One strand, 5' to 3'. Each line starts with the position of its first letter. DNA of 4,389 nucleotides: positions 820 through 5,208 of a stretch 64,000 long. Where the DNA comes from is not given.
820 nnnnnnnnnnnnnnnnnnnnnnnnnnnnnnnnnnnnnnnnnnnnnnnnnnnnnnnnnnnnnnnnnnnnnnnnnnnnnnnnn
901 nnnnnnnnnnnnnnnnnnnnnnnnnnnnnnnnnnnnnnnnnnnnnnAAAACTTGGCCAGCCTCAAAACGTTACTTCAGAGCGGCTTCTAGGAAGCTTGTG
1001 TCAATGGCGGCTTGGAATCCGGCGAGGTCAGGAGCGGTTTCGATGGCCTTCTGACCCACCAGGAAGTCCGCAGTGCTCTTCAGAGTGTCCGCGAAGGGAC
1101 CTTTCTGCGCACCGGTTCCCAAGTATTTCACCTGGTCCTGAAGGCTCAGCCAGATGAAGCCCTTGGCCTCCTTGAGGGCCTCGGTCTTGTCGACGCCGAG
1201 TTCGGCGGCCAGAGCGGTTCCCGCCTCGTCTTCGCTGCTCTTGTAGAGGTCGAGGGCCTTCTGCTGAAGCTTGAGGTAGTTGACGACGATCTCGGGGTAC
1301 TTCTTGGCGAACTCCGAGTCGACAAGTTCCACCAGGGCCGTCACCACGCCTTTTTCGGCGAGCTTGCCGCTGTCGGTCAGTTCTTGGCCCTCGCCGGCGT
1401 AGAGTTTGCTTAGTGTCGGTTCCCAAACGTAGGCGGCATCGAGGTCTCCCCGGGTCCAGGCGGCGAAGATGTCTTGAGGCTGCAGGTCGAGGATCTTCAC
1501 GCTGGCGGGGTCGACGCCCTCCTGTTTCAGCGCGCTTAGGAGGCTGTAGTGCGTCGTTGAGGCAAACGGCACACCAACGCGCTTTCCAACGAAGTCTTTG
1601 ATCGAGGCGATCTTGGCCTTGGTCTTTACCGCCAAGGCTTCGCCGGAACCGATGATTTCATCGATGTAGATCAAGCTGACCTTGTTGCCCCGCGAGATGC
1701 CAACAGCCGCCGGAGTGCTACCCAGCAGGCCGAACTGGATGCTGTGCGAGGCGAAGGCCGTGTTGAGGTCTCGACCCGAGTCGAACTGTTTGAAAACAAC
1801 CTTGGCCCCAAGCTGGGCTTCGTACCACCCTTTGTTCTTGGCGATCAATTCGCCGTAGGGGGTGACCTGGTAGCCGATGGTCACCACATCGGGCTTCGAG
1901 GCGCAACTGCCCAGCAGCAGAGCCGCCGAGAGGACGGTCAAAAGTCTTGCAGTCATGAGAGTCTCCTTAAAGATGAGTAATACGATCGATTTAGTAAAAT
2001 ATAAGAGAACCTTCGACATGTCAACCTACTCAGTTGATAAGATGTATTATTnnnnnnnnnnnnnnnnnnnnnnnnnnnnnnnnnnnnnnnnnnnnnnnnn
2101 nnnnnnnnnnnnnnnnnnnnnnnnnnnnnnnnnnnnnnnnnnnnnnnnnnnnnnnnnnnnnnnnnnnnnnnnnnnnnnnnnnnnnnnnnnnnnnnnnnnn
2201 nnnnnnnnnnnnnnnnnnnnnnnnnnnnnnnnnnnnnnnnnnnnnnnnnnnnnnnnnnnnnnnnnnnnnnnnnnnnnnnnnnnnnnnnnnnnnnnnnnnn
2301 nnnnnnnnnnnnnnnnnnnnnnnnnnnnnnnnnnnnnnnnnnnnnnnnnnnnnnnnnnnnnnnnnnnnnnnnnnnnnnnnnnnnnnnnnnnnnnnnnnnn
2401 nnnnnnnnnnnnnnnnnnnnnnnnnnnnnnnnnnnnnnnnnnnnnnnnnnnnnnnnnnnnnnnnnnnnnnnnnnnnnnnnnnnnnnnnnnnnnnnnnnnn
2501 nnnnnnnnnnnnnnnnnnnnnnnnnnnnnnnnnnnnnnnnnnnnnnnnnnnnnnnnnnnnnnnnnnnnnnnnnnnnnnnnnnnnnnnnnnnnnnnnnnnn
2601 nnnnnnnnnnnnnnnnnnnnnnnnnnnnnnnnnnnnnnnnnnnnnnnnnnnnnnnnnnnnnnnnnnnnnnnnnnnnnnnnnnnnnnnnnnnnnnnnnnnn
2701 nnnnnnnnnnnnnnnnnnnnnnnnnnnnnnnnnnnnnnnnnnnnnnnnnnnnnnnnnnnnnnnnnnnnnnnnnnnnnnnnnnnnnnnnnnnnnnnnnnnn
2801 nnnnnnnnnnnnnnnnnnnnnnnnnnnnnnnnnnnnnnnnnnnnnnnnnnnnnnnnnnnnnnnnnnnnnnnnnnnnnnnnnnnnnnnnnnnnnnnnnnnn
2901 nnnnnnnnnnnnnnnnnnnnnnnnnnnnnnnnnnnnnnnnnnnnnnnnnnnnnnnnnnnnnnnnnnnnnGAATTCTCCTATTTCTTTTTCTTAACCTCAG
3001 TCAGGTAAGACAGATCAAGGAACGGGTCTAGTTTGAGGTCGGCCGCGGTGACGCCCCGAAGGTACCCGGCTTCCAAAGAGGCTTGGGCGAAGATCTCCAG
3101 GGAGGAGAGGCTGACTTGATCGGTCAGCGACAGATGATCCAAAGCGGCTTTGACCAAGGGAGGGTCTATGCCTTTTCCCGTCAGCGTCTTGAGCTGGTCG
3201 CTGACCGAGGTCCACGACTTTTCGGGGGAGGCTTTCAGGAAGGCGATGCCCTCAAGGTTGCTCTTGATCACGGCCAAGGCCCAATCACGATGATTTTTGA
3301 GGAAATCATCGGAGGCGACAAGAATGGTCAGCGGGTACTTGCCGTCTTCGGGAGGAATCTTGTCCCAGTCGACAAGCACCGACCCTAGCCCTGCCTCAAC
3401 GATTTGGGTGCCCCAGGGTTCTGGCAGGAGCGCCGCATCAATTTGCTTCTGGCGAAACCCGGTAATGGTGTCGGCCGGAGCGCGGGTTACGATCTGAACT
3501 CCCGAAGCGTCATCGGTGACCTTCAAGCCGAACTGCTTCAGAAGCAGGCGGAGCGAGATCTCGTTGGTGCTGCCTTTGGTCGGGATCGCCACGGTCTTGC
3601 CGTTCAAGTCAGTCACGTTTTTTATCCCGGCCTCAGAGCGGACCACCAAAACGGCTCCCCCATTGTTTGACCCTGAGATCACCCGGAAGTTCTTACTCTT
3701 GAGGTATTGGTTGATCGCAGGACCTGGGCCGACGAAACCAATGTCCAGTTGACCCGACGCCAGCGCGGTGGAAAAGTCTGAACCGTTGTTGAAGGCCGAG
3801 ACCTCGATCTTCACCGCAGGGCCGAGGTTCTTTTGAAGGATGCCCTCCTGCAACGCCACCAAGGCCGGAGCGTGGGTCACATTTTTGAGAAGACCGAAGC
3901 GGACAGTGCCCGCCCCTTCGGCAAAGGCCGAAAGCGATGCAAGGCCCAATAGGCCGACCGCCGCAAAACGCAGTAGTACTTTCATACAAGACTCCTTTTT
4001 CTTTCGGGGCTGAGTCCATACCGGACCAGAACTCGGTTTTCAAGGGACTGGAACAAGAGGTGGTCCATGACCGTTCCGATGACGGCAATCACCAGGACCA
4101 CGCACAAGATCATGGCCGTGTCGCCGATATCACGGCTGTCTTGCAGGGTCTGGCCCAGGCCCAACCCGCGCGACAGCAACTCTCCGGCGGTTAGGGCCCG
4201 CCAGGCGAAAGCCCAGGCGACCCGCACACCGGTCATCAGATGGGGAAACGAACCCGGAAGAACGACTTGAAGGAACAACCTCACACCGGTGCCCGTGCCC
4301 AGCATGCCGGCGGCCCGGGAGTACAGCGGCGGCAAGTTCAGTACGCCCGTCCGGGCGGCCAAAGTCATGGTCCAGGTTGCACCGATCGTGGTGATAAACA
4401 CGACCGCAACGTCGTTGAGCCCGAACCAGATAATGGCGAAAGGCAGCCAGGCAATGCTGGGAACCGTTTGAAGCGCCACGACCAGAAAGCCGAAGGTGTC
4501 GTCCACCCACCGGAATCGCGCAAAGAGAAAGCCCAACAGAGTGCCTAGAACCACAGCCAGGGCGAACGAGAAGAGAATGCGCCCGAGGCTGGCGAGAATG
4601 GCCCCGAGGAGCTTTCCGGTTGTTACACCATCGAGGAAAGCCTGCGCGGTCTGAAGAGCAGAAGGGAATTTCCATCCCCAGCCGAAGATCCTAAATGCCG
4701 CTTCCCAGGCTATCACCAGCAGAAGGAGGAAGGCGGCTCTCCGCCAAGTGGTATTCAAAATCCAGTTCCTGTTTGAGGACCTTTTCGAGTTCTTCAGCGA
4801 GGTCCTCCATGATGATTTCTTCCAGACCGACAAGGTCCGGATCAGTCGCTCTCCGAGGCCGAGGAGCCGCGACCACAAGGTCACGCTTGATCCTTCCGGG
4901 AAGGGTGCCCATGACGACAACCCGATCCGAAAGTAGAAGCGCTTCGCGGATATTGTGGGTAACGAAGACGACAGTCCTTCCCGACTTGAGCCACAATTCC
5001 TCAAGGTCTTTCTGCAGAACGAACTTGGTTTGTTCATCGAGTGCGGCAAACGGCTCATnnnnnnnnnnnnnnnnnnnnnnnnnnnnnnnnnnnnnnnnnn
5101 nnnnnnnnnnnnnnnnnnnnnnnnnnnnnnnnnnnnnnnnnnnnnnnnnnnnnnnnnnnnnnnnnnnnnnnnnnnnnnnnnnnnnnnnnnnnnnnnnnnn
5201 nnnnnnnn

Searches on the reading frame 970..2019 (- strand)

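Call 62: search_protein_families(library=pfam, proteins=[window:970-2019:-], max_evalue=0.00001)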
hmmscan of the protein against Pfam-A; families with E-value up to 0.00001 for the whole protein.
window:970-2019:- (349 aa): 4 families
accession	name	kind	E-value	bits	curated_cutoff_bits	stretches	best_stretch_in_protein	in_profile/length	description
PF09084.16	NMT1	-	3.7e-17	63.4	20.5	1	56-262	6-212/216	NMT1/THI5 like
PF13379.11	NMT1_2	-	1.3e-13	51.8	24.7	1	45-265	7-244/252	NMT1-like family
PF04069.17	OpuAC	-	2.6e-12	47.3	21.2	1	46-250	3-224/257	Substrate binding domain of ABC-type glycine betaine transport system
PF12974.12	Phosphonate-bd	-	8e-06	25.8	27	0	67-208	24-172/242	ABC transporter, phosphonate, periplasmic substrate-binding protein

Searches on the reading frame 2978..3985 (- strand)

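Call 62: search_protein_families(library=pfam, proteins=[window:2978-3985:-], max_evalue=0.00001)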
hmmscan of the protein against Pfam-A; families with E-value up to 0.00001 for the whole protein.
window:2978-3985:- (335 aa): 5 families
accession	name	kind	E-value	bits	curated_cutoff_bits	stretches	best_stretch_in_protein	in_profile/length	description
PF13379.11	NMT1_2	-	3.5e-25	89.7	24.7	1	27-251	7-239/252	NMT1-like family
PF09084.16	NMT1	-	2e-15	57.7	20.5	1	35-256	1-215/216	NMT1/THI5 like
PF12974.12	Phosphonate-bd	-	3.2e-13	50.1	27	1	50-189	23-164/242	ABC transporter, phosphonate, periplasmic substrate-binding protein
PF16868.10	NMT1_3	-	7.5e-09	36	27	1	96-189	78-168/289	NMT1-like family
PF03180.19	Lipoprotein_9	-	2.1e-07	30.8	27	1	57-190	25-157/236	NlpA lipoprotein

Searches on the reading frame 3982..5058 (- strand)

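Call 62: search_protein_families(library=pfam, proteins=[window:3982-5058:-], max_evalue=0.00001)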
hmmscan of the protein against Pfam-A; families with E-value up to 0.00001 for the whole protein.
window:3982-5058:- (358 aa): 1 family
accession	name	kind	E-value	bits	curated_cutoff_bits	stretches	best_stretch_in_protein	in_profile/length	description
PF00528.27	BPD_transp_1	-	2.5e-21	76.7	26.4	1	172-333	1-173/184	Binding-protein-dependent transport system inner membrane component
